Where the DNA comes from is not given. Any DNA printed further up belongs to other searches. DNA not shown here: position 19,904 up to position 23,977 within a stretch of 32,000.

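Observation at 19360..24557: Stand-alone contractile-injection-system baseplate module among housekeeping genes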

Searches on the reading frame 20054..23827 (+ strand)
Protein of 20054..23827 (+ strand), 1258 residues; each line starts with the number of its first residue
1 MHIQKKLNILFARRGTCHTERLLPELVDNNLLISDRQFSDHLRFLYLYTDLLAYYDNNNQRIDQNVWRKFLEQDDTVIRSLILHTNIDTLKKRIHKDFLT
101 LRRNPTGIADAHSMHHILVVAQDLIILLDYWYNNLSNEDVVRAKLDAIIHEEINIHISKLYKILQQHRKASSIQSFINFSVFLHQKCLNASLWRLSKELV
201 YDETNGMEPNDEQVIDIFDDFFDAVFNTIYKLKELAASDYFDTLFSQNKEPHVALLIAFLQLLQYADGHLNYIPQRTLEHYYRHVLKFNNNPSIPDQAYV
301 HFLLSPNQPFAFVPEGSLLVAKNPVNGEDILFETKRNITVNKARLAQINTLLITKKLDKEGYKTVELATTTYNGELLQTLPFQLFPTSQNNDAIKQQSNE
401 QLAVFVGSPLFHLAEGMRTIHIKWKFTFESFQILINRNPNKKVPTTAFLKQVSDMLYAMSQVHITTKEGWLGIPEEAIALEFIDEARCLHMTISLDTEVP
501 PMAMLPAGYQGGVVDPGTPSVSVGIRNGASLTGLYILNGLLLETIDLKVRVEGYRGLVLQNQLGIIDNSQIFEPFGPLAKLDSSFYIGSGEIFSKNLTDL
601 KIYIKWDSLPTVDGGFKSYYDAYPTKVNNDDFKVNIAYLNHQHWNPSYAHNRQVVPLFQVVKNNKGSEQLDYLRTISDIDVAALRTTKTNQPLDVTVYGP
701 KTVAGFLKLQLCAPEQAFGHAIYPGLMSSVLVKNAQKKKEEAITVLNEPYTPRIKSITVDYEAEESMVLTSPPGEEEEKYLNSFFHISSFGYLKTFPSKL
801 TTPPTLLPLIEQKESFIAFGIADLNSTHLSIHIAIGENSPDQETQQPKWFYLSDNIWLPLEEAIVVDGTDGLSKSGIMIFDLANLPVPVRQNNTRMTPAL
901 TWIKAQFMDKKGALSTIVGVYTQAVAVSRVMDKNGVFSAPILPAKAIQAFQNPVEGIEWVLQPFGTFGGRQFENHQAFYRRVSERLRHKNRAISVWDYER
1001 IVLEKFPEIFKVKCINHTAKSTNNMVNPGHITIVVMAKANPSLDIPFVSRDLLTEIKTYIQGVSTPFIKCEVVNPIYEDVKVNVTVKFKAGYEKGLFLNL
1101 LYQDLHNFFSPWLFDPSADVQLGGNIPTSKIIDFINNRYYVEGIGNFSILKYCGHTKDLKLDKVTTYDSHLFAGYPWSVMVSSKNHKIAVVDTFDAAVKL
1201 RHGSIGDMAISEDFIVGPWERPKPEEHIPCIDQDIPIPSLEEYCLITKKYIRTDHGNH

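Call 6: search_protein_families(library=pfam, proteins=[window:20054-23827:+], max_evalue=1)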
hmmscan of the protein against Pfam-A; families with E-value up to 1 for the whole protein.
window:20054-23827:+ (1258 aa): 1 family
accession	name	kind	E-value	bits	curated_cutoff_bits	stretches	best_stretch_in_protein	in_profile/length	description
PF04865.19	Baseplate_J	-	5.2e-10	39.5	21.1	1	942-1110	80-238/255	Baseplate J-like protein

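Call 7: search_protein_families(library=phrogs, proteins=[window:20054-23827:+], max_evalue=1)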
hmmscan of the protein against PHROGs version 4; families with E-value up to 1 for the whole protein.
window:20054-23827:+ (1258 aa): 4 families
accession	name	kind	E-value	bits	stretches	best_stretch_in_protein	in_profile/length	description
phrog_33902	-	unknown function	1.3e-26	93.7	2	928-1123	773-966/1020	-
phrog_6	-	tail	5e-08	33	1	942-1155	207-378/548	baseplate wedge subunit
phrog_219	-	tail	8.9e-05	22.2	1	987-1089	308-402/598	baseplate wedge subunit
phrog_352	-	tail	0.075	13.8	0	950-987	11-48/148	minor tail protein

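Call 10: find_homologous_proteins(query=window:20054-23827:+)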
Query window:20054-23827:+ (1258 aa): 36 proteins with E <= 0.001 among 8000 candidates.
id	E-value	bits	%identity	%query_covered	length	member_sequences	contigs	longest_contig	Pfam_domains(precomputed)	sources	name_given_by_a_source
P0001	0.0e+0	2908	100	100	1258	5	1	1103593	-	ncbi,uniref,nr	ncbi:Baseplate J-like protein [Cardinium endosymbiont of Sogatella furcifera]|uniref:baseplate J/gp4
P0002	0.0e+0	2556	87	100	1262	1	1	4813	-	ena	-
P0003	0.0e+0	2530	86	100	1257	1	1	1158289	-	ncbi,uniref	ncbi:baseplate J/gp47 family protein [Cardinium endosymbiont of Nabis limbatus]|uniref:baseplate J/g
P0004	0.0e+0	2517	86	100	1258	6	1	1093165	-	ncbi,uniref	ncbi:baseplate J/gp47 family protein [Cardinium endosymbiont of Philonthus spinipes]|uniref:baseplat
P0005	0.0e+0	2515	86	100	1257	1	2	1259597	-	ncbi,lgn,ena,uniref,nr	ncbi:MAG: baseplate J/gp47 family protein [Candidatus Cardinium sp.]|uniref:baseplate J/gp47 family 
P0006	0.0e+0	2473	84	100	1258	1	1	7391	-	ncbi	-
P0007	0.0e+0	2429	83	100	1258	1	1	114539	-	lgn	-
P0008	0.0e+0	2410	83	99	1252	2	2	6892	-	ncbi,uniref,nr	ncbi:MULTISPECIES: baseplate J/gp47 family protein [Candidatus Cardinium]|uniref:baseplate J/gp47 fa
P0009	0.0e+0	2293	78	100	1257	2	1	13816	-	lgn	-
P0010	0.0e+0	2276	78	100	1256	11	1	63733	-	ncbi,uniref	ncbi:baseplate J/gp47 family protein [Candidatus Cardinium hertigii]|uniref:baseplate J/gp47 family 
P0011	0.0e+0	2081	71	100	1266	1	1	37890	-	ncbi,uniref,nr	ncbi:baseplate J/gp47 family protein [Candidatus Cardinium hertigii]|uniref:Uncharacterized protein 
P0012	0.0e+0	2021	70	100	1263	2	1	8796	-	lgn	-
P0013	0.0e+0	2010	70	100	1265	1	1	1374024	-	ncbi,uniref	ncbi:baseplate J/gp47 family protein [Cardinium endosymbiont of Tipula unca]|uniref:baseplate J/gp47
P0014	0.0e+0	1922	67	100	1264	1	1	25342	-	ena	-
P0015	0.0e+0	1909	67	100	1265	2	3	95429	-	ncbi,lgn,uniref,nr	ncbi:baseplate J/gp47 family protein [Cardinium endosymbiont of Culicoides punctatus]|uniref:basepla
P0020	0.0e+0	1686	59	100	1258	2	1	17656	-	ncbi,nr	ncbi:MAG: baseplate J/gp47 family protein [Amoebophilaceae bacterium]|nr:baseplate J/gp47 family pro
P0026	8.0e-292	989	41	100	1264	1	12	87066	-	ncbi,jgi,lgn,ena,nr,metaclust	ncbi:MAG: hypothetical protein BGO68_06025 [Candidatus Amoebophilus sp. 36-38]|nr:MAG: hypothetical 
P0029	3.3e-105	371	25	96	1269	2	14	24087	-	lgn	-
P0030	7.9e-94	334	26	96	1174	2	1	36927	-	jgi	jgi:hypothetical protein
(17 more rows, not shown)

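Call 17: search_solved_structures(query=window:20054-23827:+, max_evalue=1, show_alignments=2)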
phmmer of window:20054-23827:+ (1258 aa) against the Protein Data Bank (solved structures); distinct sequences matched with E-value up to 1: 6.
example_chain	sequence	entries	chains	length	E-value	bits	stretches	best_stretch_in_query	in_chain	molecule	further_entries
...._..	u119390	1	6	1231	1.1e-85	291.6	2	544-1149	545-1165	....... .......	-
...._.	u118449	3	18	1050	6.4e-78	265.8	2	712-1194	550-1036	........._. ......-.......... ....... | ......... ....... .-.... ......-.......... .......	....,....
9rce_A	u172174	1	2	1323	1.4e-61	211.7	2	530-1219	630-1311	Baseplate protein J-like domain-containing protein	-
9qgl_A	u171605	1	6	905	4.2e-31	110.8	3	848-1171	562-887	Photorhabdus luminescens subsp. laumondii TTO1 complete genome segment 6/17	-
6j0n_J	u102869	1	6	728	5.6e-31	110.4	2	838-1147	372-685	Pvc11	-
6rao_I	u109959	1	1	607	7.2e-21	76.9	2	917-1136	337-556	Afp11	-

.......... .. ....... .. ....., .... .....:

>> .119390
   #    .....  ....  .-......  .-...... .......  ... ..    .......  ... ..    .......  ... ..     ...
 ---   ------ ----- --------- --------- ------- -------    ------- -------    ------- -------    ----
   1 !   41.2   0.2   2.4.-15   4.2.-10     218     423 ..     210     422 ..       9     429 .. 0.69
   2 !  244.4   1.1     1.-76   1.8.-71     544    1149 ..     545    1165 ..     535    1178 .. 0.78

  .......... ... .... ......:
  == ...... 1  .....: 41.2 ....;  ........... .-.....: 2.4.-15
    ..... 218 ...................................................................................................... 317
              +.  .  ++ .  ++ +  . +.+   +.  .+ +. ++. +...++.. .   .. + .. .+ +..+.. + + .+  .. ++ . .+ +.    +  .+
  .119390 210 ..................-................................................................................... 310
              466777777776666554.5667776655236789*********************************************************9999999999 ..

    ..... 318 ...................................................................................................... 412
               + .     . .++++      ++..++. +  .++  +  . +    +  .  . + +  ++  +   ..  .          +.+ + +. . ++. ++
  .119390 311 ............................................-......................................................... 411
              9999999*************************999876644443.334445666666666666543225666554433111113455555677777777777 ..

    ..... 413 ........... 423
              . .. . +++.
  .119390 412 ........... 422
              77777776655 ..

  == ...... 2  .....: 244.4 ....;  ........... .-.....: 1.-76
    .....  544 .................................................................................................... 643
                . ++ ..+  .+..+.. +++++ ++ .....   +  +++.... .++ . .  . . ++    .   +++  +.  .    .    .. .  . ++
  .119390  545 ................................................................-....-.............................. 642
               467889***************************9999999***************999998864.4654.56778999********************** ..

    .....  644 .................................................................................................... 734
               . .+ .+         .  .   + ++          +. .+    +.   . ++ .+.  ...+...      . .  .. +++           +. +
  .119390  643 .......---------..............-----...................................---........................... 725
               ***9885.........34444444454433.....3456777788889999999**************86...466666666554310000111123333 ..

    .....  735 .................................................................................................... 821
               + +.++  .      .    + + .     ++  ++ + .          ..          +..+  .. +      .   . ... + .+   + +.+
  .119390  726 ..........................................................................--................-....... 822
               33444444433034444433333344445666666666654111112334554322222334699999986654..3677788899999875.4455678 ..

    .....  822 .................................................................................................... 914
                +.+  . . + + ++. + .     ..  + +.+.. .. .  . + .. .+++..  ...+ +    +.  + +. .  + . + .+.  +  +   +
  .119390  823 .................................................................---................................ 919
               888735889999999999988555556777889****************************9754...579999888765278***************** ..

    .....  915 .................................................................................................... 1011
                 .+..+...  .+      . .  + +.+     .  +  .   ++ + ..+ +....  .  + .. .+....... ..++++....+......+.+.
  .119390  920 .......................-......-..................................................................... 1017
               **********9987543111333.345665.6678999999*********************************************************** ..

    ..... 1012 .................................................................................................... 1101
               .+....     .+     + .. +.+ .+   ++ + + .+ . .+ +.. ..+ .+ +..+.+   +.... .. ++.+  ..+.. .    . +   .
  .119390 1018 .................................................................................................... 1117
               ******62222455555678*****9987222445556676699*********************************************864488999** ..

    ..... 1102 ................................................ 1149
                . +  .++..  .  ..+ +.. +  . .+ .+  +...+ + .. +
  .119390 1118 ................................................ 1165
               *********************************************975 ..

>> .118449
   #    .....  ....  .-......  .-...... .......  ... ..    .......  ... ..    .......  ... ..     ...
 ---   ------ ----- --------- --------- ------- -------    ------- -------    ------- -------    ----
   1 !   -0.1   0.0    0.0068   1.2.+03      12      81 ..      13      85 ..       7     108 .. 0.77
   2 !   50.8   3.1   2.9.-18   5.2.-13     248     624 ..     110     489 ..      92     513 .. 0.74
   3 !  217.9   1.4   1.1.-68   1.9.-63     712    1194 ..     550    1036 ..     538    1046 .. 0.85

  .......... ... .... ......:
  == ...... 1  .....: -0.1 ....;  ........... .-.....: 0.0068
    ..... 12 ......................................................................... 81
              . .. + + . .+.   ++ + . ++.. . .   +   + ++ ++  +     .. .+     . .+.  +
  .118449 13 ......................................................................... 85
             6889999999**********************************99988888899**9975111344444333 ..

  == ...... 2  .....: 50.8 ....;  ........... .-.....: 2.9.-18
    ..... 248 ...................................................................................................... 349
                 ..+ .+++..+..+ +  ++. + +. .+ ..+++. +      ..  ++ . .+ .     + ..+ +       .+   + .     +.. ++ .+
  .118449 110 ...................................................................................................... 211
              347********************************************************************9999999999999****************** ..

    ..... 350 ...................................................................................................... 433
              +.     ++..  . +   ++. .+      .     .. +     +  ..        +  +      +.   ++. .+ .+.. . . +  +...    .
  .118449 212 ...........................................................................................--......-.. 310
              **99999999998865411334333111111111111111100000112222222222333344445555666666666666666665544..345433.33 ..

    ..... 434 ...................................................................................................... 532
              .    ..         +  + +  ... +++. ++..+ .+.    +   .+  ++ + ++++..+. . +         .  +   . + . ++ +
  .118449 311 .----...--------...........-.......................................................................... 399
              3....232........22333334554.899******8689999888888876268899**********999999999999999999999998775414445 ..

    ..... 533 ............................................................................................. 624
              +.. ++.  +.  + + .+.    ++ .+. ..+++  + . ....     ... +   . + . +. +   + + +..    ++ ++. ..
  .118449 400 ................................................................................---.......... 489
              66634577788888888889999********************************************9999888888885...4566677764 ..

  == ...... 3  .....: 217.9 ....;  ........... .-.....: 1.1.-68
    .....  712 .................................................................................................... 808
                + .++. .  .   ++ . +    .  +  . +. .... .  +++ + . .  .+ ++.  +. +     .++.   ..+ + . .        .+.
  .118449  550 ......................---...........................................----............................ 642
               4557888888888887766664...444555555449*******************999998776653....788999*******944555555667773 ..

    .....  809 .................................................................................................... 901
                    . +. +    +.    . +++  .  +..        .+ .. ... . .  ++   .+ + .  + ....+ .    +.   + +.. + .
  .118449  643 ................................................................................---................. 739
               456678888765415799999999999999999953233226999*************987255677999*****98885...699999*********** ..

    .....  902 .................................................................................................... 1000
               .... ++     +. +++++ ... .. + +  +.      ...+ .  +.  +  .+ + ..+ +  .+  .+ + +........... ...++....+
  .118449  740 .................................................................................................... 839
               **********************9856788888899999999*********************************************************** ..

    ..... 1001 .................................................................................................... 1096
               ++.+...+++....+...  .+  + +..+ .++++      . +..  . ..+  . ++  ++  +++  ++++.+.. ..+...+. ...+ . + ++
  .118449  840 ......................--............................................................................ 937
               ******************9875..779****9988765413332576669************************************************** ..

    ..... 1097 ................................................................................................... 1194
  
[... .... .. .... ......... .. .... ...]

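Call 19: find_encoding_contigs(protein=P0001, flank=10000, max_places=2)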
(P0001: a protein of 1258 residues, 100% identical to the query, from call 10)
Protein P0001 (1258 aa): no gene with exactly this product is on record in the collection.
